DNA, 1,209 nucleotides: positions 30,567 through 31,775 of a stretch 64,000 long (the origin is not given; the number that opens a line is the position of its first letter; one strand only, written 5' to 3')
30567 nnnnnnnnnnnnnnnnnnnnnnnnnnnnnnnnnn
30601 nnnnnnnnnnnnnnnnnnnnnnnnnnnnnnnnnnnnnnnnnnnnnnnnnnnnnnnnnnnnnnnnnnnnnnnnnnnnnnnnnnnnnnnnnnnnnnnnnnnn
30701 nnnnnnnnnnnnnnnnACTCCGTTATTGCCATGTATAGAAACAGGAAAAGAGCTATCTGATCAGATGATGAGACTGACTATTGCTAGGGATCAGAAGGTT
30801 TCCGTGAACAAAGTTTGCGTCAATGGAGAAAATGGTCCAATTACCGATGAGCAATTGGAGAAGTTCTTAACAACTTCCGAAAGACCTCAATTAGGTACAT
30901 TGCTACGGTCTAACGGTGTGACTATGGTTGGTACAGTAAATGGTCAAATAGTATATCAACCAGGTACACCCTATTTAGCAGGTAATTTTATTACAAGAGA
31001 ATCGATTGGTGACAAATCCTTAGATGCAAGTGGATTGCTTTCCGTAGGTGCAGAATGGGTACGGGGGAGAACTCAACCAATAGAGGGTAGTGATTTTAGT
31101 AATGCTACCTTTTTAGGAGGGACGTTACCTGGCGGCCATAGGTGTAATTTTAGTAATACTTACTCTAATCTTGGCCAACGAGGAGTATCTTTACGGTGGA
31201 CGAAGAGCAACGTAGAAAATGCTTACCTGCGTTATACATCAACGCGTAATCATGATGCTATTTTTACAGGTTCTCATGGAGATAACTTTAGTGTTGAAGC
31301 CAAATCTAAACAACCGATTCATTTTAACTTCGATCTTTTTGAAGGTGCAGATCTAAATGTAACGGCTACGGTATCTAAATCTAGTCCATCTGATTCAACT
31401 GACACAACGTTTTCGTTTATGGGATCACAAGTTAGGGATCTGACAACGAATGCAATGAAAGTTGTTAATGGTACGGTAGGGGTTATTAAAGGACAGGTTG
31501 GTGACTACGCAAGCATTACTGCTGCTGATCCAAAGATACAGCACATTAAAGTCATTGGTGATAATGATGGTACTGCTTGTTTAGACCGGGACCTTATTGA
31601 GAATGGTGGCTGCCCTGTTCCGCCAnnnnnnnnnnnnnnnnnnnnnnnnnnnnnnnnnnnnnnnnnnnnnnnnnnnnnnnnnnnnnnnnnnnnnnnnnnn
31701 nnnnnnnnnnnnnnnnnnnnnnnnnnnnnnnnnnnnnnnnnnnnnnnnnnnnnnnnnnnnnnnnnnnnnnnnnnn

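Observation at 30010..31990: Near-identical 24-bp in-frame tandem repeats, a VNTR-type contingency region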

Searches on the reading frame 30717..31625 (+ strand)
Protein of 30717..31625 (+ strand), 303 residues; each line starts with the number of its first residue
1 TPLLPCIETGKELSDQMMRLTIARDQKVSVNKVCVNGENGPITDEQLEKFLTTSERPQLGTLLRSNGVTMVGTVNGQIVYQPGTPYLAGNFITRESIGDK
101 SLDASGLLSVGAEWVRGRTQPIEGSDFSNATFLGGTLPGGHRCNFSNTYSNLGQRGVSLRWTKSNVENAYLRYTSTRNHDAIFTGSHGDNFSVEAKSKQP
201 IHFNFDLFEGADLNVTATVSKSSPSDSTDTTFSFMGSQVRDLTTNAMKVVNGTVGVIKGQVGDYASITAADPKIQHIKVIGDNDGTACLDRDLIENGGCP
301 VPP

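Call 16: find_related_loci(query=window:30717-31625:+, collection=genome_contigs, flank=10000)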
Query seq(303 aa) (303 aa) in genome_contigs; peptide patterns used: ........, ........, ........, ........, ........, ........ (x = any residue, [..] = any of these).
106 stretches matched a pattern, but none encodes a relative of the query by tblastn (E <= 1e-3).

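Call 23: find_related_loci(query=window:30717-31625:+, collection=metagenome_contigs, flank=6000)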
Query seq(303 aa) (303 aa) in metagenome_contigs; peptide patterns used: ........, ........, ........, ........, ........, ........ (x = any residue, [..] = any of these).
154 stretches matched a pattern, but none encodes a relative of the query by tblastn (E <= 1e-3).

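Call 25: search_protein_families(library=pfam, proteins=[window:30720-31625:+], max_evalue=10)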
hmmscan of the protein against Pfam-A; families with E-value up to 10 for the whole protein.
window:30720-31625:+ (302 aa): 1 family
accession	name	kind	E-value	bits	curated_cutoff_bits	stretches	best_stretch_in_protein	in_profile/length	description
PF22093.1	Cwp8_D2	-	0.21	12.4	27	1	244-286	29-72/79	Cell wall binding protein Cwp8 domain 2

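Call 26: search_solved_structures(query=window:30720-31625:+, max_evalue=10)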
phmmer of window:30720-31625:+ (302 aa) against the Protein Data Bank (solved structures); distinct sequences matched with E-value up to 10: 0.

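Call 35: predict_structure(protein=window:30720-31625:+)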
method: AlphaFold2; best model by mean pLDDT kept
length: 302 residues; sequences in the alignment: 1
mean_pLDDT: 36.5   pTM: 0.33
mean pLDDT of the five models: 36.5, 36.4, 32.0, 31.8, 29.4
residues with pLDDT >= 90: 0; 70-90: 0; 50-70: 9; < 50: 293
segments of 3 or more residues with pLDDT < 50: 1-181, 183-189, 193-200, 205-230, 234-302
pLDDT, mean of each block of 10 residues (from residue 1): 30 28 27 33 41 37 36 32 29 30 30 30 32 29 31 35 37 42 44 48 46 45 46 42 33 39 39 44 41 41 35
secondary structure, 60 per line:
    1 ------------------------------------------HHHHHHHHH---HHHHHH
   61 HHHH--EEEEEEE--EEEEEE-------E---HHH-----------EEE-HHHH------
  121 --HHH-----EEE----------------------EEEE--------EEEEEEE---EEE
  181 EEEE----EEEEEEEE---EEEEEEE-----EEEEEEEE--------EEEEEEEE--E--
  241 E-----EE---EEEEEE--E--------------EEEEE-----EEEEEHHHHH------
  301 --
elements in order: H43-51 H55-64 E67-73 E76-81 E107-109 H111-114 E131-133 E156-159 E168-174 E178-184 E189-196 E200-206 E212-219 E228-235 E252-257 E275-279 E285-289 H290-294
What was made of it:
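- Tried and rejected: Single-sequence AF2 of the central domain: unusable, pLDDT 36 (call 35).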

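Call 36: search_protein_representatives(protein=window:30720-31625:+)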
Query: 302 residues. Proteins with E-value up to 0.001 (for the whole library): 3; up to 1e-10: 1; up to 1e-30: 1. The best 3 are listed.
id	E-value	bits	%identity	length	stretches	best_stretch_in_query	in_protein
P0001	0.0e+00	1056.1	61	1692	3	1-299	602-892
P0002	1.0e-06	44.9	29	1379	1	58-292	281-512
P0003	8.2e-06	42.0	28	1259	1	59-269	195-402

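Call 39: find_encoding_contigs(protein=P0001, flank=10000, max_places=10)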
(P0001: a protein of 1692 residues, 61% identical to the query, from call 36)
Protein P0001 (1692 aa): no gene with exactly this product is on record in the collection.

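Call 40: list_cluster_members(proteins=[P0001, P0002, P0003])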
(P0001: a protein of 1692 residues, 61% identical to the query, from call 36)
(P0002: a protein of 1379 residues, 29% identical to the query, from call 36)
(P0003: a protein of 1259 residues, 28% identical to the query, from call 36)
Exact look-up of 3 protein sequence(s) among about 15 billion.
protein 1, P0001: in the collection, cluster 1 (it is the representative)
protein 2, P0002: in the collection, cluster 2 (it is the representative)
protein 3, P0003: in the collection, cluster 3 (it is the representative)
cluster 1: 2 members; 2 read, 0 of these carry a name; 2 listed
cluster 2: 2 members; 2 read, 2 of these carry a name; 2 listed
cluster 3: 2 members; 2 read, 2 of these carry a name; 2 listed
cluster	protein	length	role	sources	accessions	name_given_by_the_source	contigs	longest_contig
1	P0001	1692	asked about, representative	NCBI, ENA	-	-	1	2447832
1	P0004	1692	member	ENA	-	-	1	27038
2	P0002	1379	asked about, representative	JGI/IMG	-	hypothetical protein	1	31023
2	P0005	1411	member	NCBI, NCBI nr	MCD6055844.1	MAG: hypothetical protein K0R12_806 [Gammaproteobacteria bacterium] | hypothetical protein [Gammaproteobacteria bacterium]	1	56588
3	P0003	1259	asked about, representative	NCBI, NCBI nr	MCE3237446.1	MAG: hypothetical protein K0R24_427 [Gammaproteobacteria bacterium] | hypothetical protein [Gammaproteobacteria bacterium]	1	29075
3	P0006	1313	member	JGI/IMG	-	hypothetical protein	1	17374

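Call 42: find_encoding_contigs(protein=P0004, flank=10000, max_places=5)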
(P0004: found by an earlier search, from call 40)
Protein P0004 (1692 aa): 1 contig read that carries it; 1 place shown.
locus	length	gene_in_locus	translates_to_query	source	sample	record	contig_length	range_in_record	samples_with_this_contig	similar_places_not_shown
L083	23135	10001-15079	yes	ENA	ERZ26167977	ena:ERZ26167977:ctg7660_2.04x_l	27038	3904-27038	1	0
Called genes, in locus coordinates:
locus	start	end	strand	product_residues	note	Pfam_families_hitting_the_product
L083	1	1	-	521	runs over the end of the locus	PF00501:AMP-binding, PF13193:AMP-binding_C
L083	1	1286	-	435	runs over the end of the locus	PF01554:MatE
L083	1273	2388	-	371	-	PF00441:Acyl-CoA_dh_1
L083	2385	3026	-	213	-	-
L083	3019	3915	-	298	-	-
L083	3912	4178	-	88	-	-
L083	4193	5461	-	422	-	PF00278:Orn_DAP_Arg_deC, PF02784:Orn_Arg_deC_N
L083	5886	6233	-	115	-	PF01541:GIY-YIG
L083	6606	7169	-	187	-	PF27765:UCP032817-like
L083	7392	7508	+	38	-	-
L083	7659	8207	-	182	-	-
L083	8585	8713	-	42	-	-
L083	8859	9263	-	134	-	-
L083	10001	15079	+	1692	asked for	-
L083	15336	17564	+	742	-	-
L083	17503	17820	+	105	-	-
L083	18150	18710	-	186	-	PF03547:Mem_trans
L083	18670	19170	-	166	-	PF03547:Mem_trans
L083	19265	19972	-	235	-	PF01872:RibD_C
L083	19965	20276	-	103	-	PF00383:dCMP_cyt_deam_1, PF14437:MafB19-deam (weak)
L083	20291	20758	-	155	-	PF00375:SDF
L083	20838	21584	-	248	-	PF00375:SDF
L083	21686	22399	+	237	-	PF13742:tRNA_anti_2, PF01336:tRNA_anti-codon, PF02601:Exonuc_VII_L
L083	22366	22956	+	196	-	PF02601:Exonuc_VII_L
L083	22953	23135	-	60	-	?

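Call 43: find_encoding_contigs(protein=P0005, flank=8000, max_places=5)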
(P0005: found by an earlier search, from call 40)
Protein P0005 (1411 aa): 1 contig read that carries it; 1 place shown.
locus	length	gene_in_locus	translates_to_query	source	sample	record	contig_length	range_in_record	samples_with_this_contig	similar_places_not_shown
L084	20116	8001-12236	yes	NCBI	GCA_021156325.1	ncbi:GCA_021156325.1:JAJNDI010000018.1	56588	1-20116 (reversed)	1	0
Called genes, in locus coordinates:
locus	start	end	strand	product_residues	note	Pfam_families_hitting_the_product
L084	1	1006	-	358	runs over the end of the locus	PF11104:PilM_2, PF14450:FtsA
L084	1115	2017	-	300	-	PF01040:UbiA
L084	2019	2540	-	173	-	PF04345:Chor_lyase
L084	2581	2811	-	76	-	PF01197:Ribosomal_L31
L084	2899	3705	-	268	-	PF03372:Exo_endo_phos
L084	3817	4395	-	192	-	PF13511:DUF4124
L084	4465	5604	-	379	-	PF01545:Cation_efflux, PF16916:ZT_dimer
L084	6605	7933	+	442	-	-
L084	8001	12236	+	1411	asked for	-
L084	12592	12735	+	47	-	-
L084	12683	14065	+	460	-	-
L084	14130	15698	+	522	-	-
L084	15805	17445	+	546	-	-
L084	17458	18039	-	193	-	-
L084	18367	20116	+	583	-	PF00009:GTP_EFTU, PF01926:MMR_HSR1 (faint), PF22042:EF-G_D2 (weak), PF03144:GTP_EFTU_D2, PF00679:EFG_C, PF21018:BipA_C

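Call 52: find_homologous_proteins(query=A2, max_evalue=0.001)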
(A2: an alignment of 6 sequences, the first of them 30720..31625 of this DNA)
Query A2 (6 sequences): 4961 candidates shared short words with the query, none scored E <= 0.001.

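Call 54: search_protein_families(library=ncbifam, proteins=[L084:6605-7933:+, L084:12683-14065:+, L084:14130-15698:+, L084:15805-17445:+, L083:15336-17564:+], max_evalue=1)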
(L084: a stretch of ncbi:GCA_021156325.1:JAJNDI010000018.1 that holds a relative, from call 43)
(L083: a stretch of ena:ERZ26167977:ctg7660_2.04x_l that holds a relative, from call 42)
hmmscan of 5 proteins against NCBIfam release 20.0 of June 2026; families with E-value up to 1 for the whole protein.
L084:6605-7933:+ (442 aa): 0 families

L084:12683-14065:+ (460 aa): 2 families
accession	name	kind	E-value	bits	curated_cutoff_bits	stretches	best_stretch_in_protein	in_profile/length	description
NF038254.1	T4SS_assoc_EirA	equivalog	0.0041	16.6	45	1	354-454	33-134/152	T4SS-associated protein EirA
NF050168.1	Rv1157c_Cterm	domain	0.091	12.5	70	1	361-437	20-92/137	Rv1157c family protein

L084:14130-15698:+ (522 aa): 0 families

L084:15805-17445:+ (546 aa): 0 families

L083:15336-17564:+ (742 aa): 2 families
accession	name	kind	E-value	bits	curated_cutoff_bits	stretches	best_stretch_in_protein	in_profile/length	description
NF007890.0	PRK10593.1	equivalog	0.023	14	319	1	651-713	10-72/297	hypothetical protein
NF002374.0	PRK01371.1-1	equivalog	0.18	12.2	162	1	497-572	65-138/152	sec-independent translocase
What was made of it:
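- Tried and rejected: A weak EirA hit (E 0.004, below the cut-off) on one relative's partner was not reproduced on the window protein (call 54).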

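Call 61: predict_structure(alignment_id=A2)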
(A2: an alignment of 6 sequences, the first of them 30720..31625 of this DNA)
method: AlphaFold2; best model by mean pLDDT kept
length: 302 residues; sequences in the alignment: 6
mean_pLDDT: 74.3   pTM: 0.78
mean pLDDT of the five models: 74.3, 72.0, 71.2, 68.5, 61.8
residues with pLDDT >= 90: 71; 70-90: 131; 50-70: 49; < 50: 51
segments of 3 or more residues with pLDDT < 50: 249-251, 261-302
pLDDT, mean of each block of 10 residues (from residue 1): 58 84 89 85 90 91 93 89 88 80 92 64 92 84 93 70 94 73 89 81 83 76 59 71 62 53 37 37 40 41 37
secondary structure, 60 per line:
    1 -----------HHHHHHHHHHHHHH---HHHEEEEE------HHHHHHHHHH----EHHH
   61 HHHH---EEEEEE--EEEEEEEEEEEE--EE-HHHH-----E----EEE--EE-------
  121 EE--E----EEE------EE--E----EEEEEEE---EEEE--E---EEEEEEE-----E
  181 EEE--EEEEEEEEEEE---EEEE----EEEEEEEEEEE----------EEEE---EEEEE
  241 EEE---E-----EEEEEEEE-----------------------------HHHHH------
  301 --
elements in order: H12-25 E32-36 H43-52 H58-64 E68-73 E76-87 H93-96 E107-109 E130-132 E148-154 E158-161 E168-174 E180-183 E186-196 E200-203 E208-218 E229-232 E236-243 E253-260 H290-294
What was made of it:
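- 30723..31625 (+): Unique central domain (aa 437-737): short helical head plus a right-handed beta-solenoid, with conserved Cys at both ends. It is mosaic: the N-terminal two thirds are 91-100% identical in nt to paralog module D2, and the last third is 93-97% identical to module D3. AF2 with a 6-sequence alignment gave pLDDT 74 and pTM 0.78 (call 61).
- On Pentapeptide-repeat / right-handed beta-solenoid fold (central domain): The AF2 model has pLDDT 74 and pTM 0.78 (call 61).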

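Call 66: fold_search(model_id=the predicted structure, library=pdb)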
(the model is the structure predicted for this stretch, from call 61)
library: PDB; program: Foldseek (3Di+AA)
matches with E <= 10: 206; with E <= 0.001: 0
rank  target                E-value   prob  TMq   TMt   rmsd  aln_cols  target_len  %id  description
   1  5dns_A                1.2e-01  0.47  0.23  0.29  12.3       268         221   12  t1428 loop variant in P3221 (released 2016-09-28)
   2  5dns_B                1.2e-01  0.25  0.17  0.23  11.9       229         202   11  t1428 loop variant in P3221 (released 2016-09-28)
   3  4yc5                  1.3e-01  0.21  0.16  0.20  11.6       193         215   11  Beta1 synthetic solenoid protein (released 2016-03-09)
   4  4yfo                  4.0e-01  0.23  0.23  0.28  11.2       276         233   12  beta1_ex1 (released 2016-03-16)
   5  6fls_A                4.4e-01  0.18  0.21  0.27   9.7       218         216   10  Pentapeptide repeat family protein from Clostridium botulinum (released 2018-08-15)
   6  3sy2_B                5.3e-01  0.28  0.17  0.10  10.0       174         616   13  Crystal structure of the Salmonella E3 ubiquitin ligase SopA in complex with the human E2 UbcH7 (released 2012-01-25)
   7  1qa2                  5.8e-01  0.07  0.17  0.12  14.6       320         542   12  TAILSPIKE PROTEIN, MUTANT A334V (released 2000-01-12)
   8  6fls_D                7.0e-01  0.15  0.21  0.28   9.7       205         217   11  Pentapeptide repeat family protein from Clostridium botulinum (released 2018-08-15)
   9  5dn0                  8.0e-01  0.10  0.17  0.21  12.2       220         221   11  t1555 loop variant (released 2016-08-31)
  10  1qa1                  8.8e-01  0.06  0.17  0.12  14.0       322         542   13  TAILSPIKE PROTEIN, MUTANT V331G (released 2000-01-12)
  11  1qrc                  8.8e-01  0.06  0.17  0.12  14.0       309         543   12  TAILSPIKE PROTEIN, MUTANT W391A (released 2000-04-12)
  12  1qa3                  8.8e-01  0.05  0.16  0.11  14.9       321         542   13  TAILSPIKE PROTEIN, MUTANT A334I (released 2000-01-12)
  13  2pyg_B                9.2e-01  0.13  0.21  0.18  10.8       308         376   10  Azotobacter vinelandii Mannuronan C-5 epimerase AlgE4 A-module (released 2008-05-27)
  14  1tyv                  9.2e-01  0.07  0.18  0.13  14.3       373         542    9  STRUCTURE OF TAILSPIKE-PROTEIN (released 1997-07-23)
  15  5nxk_B                9.6e-01  0.08  0.20  0.20  13.2       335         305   11  L. reuteri 53608 SRRP (released 2018-03-21)
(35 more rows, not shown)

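Call 71: find_encoding_contigs(protein=P0003, flank=8000, max_places=3)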
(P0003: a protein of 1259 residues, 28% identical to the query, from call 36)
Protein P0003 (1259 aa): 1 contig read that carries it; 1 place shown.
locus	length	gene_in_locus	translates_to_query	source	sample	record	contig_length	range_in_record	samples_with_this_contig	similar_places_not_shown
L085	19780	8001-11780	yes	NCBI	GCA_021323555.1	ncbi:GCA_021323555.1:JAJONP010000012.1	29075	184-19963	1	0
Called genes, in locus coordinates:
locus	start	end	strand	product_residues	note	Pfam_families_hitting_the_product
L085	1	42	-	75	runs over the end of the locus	PF13623:SurA_N_2, PF13624:SurA_N_3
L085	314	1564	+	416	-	PF00083:Sugar_tr, PF07690:MFS_1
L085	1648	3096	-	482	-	PF02696:SelO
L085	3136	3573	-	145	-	PF09537:DUF2383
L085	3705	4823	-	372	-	PF04107:GCS2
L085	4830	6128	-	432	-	PF00999:Na_H_Exchanger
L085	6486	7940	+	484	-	-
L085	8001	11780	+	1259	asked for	-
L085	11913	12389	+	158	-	PF03013:Pyr_excise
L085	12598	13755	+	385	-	-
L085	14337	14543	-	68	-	PF04070:DUF378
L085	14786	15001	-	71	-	PF13683:rve_3 (weak), PF13333:rve_2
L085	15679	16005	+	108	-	PF12728:HTH_17 (weak)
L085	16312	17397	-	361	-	-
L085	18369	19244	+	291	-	PF23441:SDR (weak), PF00106:adh_short, PF13561:adh_short_C2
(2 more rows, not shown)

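Call 72: find_encoding_contigs(protein=P0006, flank=8000, max_places=3)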
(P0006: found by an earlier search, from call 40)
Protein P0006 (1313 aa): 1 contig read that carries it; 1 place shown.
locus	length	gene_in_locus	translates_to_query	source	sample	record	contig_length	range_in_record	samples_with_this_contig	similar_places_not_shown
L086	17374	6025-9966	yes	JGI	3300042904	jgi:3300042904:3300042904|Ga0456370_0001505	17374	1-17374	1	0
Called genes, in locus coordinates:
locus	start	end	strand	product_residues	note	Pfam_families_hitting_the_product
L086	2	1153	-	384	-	?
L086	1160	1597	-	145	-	PF09537:DUF2383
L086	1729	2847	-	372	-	PF04107:GCS2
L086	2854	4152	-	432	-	PF00999:Na_H_Exchanger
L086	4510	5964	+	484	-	-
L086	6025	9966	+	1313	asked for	-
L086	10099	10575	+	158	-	PF03013:Pyr_excise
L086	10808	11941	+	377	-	-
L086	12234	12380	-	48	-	-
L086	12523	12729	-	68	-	PF04070:DUF378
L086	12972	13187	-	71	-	PF13683:rve_3 (weak), PF13333:rve_2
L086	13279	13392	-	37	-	-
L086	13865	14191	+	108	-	PF12728:HTH_17 (weak)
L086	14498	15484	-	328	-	-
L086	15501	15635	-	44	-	-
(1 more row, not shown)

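Call 73: find_encoding_contigs(protein=P0002, flank=8000, max_places=3)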
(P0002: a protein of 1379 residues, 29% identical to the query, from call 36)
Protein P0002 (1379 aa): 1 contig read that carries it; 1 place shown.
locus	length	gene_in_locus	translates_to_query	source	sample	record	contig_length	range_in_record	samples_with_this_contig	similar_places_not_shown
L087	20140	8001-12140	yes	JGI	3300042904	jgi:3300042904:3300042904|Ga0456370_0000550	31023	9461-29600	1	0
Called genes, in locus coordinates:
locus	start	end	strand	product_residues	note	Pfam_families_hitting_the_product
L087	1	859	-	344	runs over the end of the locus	PF11104:PilM_2, PF14450:FtsA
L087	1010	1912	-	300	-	PF01040:UbiA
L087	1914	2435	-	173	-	PF04345:Chor_lyase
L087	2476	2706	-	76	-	PF01197:Ribosomal_L31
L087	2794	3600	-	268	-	PF03372:Exo_endo_phos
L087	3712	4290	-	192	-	PF13511:DUF4124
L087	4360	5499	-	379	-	PF01545:Cation_efflux, PF16916:ZT_dimer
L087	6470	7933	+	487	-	-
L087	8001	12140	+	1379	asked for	-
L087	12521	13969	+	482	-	-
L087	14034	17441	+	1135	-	-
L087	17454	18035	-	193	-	-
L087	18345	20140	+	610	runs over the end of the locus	PF00009:GTP_EFTU, PF01926:MMR_HSR1 (faint), PF03144:GTP_EFTU_D2, PF22042:EF-G_D2 (weak), PF00679:EFG_C, PF21018:BipA_C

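Call 90: find_related_loci(query=A2, collection=viral_contigs, flank=3000)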
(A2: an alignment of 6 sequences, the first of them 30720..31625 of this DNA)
Query A2 (302 aa) in viral_contigs; peptide patterns used: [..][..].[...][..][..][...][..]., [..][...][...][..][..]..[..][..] (x = any residue, [..] = any of these).
82 stretches matched a pattern, but none encodes a relative of the query by tblastn (E <= 1e-3).
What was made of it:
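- Tried and rejected: tblastn-type scans for the central domain in GTDB species genomes, JGI metagenomes and viral contigs: nothing (calls 16, 23, 90).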
